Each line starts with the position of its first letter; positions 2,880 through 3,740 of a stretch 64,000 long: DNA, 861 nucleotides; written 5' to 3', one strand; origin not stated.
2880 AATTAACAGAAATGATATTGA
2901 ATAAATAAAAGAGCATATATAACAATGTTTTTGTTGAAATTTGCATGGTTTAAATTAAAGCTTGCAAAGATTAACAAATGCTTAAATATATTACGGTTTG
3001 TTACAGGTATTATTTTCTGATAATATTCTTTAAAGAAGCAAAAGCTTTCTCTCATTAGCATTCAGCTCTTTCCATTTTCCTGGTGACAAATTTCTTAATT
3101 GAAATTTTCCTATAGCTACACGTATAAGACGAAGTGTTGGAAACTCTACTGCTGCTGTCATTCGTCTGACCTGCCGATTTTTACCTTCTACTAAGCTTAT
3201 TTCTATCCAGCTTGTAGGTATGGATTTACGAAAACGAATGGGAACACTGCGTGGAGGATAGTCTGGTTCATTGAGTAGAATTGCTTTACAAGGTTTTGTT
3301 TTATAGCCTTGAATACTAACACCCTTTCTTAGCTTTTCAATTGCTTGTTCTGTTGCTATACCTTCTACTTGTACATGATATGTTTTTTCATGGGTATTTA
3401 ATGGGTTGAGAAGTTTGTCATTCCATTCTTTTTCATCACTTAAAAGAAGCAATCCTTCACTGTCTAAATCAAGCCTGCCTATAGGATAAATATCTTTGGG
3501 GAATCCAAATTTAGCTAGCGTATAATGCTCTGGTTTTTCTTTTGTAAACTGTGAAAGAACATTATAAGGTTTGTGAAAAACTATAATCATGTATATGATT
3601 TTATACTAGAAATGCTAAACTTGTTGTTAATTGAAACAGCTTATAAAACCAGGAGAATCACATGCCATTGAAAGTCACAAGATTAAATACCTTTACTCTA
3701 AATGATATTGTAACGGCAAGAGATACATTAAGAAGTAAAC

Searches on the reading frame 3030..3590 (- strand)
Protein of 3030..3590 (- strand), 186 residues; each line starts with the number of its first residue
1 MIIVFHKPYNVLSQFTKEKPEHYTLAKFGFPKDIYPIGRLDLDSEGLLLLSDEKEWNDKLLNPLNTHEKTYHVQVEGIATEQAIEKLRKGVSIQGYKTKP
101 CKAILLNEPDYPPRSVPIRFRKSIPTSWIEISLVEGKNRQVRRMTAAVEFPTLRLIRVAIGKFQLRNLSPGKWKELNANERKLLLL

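Call 80: search_protein_families(library=pfam, proteins=[window:3030-3590:-], max_evalue=0.001)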
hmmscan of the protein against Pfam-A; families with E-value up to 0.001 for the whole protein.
window:3030-3590:- (186 aa): 1 family
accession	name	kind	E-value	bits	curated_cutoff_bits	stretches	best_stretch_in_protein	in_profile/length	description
PF00849.27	PseudoU_synth_2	-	8.5e-23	81.7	26.8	1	2-147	2-152/152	RNA pseudouridylate synthase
